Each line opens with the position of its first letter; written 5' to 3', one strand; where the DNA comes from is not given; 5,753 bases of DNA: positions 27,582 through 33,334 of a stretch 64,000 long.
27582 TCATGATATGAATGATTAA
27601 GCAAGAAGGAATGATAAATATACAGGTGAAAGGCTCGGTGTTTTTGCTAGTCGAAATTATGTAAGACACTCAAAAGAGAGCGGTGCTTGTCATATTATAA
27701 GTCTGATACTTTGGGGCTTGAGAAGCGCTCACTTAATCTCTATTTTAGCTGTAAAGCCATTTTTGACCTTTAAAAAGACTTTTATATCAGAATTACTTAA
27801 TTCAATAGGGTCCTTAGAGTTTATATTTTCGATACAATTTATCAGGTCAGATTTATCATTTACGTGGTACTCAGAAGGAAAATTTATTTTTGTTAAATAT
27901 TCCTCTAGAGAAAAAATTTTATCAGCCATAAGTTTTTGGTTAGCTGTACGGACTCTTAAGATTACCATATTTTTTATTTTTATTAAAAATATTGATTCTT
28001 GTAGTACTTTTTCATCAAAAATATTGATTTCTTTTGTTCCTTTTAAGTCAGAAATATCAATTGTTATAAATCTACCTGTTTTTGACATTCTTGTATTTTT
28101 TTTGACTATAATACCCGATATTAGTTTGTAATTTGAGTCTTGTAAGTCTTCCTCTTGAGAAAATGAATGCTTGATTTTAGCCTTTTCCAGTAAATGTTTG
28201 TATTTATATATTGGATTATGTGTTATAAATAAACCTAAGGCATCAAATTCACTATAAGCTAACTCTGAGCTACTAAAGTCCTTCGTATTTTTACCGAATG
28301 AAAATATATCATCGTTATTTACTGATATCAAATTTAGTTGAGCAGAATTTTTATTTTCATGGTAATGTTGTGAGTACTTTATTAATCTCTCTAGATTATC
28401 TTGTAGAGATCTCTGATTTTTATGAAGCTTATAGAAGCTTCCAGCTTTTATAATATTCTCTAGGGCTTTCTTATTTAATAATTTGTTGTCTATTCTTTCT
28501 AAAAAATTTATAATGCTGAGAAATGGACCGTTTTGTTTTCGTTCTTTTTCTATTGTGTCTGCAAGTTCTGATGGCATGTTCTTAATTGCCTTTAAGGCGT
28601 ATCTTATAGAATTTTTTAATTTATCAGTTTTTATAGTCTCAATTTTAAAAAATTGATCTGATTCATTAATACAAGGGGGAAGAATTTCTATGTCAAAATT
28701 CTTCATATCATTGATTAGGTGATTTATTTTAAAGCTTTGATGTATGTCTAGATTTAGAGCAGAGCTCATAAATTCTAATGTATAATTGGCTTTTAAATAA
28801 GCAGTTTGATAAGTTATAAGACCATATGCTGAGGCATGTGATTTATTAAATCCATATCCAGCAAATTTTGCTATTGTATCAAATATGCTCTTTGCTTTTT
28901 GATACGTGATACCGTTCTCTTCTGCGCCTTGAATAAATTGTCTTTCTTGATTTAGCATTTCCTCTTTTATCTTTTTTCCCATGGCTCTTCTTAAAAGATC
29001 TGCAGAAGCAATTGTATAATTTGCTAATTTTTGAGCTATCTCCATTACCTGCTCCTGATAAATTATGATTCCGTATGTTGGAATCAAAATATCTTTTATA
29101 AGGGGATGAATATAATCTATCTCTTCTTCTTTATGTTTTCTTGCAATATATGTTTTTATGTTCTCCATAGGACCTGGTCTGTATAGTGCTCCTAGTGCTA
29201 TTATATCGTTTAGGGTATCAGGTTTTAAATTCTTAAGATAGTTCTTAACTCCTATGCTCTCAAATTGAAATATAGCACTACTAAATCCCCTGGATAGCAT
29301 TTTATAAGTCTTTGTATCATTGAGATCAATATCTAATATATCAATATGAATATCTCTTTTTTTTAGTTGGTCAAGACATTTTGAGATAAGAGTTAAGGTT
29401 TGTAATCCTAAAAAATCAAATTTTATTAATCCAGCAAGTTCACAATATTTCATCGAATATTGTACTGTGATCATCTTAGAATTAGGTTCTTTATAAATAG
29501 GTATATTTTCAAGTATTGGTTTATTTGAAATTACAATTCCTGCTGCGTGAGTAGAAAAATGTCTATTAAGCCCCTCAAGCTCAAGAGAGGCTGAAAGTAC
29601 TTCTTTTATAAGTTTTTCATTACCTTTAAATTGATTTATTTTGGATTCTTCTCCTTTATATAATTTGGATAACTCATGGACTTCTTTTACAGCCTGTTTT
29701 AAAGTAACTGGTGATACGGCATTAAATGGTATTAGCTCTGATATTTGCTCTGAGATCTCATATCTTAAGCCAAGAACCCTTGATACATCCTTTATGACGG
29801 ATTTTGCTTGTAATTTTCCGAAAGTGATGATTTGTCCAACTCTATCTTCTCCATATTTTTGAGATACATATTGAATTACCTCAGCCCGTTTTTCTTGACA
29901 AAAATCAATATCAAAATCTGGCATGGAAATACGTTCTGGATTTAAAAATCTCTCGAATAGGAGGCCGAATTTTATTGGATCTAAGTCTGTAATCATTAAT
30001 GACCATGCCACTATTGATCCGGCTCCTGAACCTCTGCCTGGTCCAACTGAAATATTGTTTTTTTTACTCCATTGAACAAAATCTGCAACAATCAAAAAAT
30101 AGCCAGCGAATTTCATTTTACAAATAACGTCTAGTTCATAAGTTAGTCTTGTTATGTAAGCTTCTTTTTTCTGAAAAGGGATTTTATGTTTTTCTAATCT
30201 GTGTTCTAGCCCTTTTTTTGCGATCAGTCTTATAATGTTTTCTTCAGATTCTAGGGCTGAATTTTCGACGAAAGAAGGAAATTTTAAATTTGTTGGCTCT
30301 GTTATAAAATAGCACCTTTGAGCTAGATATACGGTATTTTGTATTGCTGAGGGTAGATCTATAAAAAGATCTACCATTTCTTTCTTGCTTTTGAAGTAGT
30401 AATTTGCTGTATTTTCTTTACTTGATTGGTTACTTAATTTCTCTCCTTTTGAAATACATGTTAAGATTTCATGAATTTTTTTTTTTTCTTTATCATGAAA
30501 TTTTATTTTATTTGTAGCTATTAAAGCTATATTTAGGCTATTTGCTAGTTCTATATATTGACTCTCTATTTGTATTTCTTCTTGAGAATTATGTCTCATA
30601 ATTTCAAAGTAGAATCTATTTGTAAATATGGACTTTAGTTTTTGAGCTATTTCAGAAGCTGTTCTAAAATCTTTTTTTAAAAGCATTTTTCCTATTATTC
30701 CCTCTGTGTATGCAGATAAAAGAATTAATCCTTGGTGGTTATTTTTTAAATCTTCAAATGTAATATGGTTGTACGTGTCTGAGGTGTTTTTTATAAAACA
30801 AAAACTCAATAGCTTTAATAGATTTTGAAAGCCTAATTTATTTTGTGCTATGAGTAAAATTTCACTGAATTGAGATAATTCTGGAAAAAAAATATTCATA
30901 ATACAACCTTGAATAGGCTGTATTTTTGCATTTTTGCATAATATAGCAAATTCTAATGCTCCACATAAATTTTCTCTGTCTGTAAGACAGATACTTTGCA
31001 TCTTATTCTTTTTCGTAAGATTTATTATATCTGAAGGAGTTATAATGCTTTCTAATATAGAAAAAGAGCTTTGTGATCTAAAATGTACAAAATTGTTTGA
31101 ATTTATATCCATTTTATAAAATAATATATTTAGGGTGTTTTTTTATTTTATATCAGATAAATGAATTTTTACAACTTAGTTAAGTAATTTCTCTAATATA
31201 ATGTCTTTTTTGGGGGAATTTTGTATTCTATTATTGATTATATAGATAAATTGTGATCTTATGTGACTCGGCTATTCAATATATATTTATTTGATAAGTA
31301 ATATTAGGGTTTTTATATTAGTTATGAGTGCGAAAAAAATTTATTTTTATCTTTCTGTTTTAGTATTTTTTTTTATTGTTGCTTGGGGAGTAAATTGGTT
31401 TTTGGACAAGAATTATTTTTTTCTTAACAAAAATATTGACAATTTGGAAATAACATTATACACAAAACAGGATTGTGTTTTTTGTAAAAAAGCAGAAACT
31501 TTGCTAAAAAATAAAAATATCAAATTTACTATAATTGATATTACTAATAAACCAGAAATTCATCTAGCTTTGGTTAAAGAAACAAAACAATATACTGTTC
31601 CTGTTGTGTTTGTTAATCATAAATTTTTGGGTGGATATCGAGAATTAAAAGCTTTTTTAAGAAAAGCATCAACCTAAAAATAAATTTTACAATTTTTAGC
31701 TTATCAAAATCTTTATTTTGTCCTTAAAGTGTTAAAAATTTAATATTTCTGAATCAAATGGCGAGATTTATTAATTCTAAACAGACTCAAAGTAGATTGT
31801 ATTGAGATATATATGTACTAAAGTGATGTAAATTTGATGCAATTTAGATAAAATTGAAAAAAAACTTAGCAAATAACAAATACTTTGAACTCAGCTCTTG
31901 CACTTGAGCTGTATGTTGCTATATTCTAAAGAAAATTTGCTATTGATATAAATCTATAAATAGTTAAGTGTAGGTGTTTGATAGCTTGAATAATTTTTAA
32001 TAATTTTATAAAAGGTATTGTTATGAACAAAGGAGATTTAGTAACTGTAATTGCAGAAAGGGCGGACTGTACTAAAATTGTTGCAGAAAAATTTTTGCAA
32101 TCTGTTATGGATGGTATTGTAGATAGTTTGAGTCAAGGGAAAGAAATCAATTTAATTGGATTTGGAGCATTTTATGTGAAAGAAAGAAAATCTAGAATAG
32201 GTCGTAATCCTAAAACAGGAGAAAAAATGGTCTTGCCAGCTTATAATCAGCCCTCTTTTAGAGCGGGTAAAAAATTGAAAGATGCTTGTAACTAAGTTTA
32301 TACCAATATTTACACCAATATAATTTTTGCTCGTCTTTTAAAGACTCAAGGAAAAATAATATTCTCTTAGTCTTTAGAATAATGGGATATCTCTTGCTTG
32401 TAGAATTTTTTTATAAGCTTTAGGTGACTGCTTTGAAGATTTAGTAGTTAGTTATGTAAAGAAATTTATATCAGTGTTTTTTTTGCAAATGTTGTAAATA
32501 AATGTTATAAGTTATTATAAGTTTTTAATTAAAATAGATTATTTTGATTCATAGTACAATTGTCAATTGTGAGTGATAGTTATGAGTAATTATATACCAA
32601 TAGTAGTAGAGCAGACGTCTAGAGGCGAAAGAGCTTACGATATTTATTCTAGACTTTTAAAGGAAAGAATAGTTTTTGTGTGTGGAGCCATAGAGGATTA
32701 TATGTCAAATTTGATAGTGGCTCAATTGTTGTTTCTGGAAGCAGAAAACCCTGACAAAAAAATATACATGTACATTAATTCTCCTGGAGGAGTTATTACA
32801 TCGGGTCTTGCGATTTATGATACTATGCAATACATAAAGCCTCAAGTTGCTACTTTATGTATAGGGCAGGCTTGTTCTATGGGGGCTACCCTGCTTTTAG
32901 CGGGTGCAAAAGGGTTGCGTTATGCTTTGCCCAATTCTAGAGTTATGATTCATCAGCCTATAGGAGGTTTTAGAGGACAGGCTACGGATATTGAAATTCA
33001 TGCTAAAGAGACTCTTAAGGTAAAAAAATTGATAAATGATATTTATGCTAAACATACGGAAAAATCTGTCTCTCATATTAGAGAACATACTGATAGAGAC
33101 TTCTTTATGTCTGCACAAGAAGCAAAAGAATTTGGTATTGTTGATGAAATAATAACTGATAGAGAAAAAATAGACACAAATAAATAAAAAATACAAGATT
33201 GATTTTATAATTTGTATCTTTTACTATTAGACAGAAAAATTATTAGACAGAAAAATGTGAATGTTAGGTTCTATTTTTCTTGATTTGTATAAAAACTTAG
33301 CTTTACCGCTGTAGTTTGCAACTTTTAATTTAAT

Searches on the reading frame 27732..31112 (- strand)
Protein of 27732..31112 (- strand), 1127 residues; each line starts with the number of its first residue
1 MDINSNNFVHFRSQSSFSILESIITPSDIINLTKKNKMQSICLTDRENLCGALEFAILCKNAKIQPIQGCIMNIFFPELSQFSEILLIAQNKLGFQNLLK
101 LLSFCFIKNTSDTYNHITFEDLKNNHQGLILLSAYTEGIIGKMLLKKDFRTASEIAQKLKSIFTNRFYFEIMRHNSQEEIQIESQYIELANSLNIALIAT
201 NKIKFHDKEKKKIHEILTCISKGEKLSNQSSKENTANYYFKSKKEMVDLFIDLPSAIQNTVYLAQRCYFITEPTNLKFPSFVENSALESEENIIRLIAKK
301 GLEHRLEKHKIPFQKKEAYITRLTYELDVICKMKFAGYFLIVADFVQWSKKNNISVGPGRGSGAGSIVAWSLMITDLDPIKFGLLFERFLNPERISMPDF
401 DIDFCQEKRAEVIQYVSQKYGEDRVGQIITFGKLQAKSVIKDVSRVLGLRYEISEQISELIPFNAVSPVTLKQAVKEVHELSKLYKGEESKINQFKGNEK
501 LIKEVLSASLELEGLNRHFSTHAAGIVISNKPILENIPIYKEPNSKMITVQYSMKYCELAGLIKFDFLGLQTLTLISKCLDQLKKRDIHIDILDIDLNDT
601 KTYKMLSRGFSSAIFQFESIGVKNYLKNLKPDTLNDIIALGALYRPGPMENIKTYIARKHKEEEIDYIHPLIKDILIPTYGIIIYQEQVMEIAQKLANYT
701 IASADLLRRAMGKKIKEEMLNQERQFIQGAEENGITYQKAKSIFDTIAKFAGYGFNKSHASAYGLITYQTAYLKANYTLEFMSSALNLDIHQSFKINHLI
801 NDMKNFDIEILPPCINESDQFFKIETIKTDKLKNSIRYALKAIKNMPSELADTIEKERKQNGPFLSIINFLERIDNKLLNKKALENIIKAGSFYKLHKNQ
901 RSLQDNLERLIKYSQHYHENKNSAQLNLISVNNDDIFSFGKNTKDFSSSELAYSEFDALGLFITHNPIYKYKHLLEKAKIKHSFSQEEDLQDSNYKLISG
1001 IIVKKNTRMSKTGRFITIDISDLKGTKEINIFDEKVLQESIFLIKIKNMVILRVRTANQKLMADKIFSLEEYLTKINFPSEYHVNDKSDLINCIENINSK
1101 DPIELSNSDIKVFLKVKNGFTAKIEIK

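Call 17: search_protein_families(library=ncbifam, proteins=[window:27732-31112:-], max_evalue=0.00001)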
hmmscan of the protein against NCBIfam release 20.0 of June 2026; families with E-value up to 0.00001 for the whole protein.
window:27732-31112:- (1127 aa): 13 families
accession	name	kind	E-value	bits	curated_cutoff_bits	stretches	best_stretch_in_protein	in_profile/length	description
NF004226.0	PRK05673.1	equivalog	0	1259.3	1002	1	5-1094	3-1090/1146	DNA polymerase III subunit alpha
TIGR00594.1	polc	superfamily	0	1068.1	434.35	1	8-1032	1-1022/1022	DNA polymerase III subunit alpha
NF005298.0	PRK06826.1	equivalog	4.2e-288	958.6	1260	1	6-1120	3-1127/1151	DNA polymerase III subunit alpha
NF005377.0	PRK06920.1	equivalog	1.8e-242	807.5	1806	1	7-1045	2-996/1108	DNA polymerase III subunit alpha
NF005617.0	PRK07374.1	equivalog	2.3e-228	761.1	1653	1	7-1097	2-1111/1170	DNA polymerase III subunit alpha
NF005516.0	PRK07135.1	equivalog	2e-188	628.7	1084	1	7-1049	3-955/974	DNA polymerase III DnaE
NF004550.0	PRK05898.1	equivalog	9.9e-180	599.9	1182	2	193-997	133-901/971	DNA polymerase III subunit alpha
NF005582.0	PRK07279.1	equivalog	5e-173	577.7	1279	1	10-1041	4-933/1033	DNA polymerase III subunit alpha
NF007079.0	PRK09532.1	equivalog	8.7e-172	573.4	1525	1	8-757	3-778/876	DNA polymerase III subunit alpha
NF004225.0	PRK05672.1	subfamily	7.8e-164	547.3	939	1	6-1038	4-998/1047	error-prone DNA polymerase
NF005616.0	PRK07373.1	equivalog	1.3e-41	142.6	646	1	751-1037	34-325/449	DNA polymerase III subunit alpha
NF001688.0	PRK00448.1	equivalog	8.1e-30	103.2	873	1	81-380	613-913/1445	PolC-type DNA polymerase III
TIGR01405.1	polC_Gram_pos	equivalog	4e-28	97.7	1043.45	1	83-380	381-678/1211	DNA polymerase III subunit alpha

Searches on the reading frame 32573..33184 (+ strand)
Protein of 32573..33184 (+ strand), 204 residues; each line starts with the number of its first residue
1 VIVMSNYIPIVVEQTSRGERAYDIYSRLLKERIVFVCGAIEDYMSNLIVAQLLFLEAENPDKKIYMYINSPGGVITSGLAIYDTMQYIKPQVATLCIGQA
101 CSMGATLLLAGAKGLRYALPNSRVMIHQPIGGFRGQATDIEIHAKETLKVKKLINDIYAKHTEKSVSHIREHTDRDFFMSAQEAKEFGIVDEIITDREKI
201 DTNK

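Call 83: search_protein_families(library=pfam, proteins=[window:32573-33184:+], max_evalue=0.001)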
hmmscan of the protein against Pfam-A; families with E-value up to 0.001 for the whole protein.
window:32573-33184:+ (204 aa): 1 family
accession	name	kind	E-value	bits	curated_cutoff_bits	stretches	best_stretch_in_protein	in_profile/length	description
PF00574.28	CLP_protease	-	6.5e-85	284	20.2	1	17-196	2-181/182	Clp protease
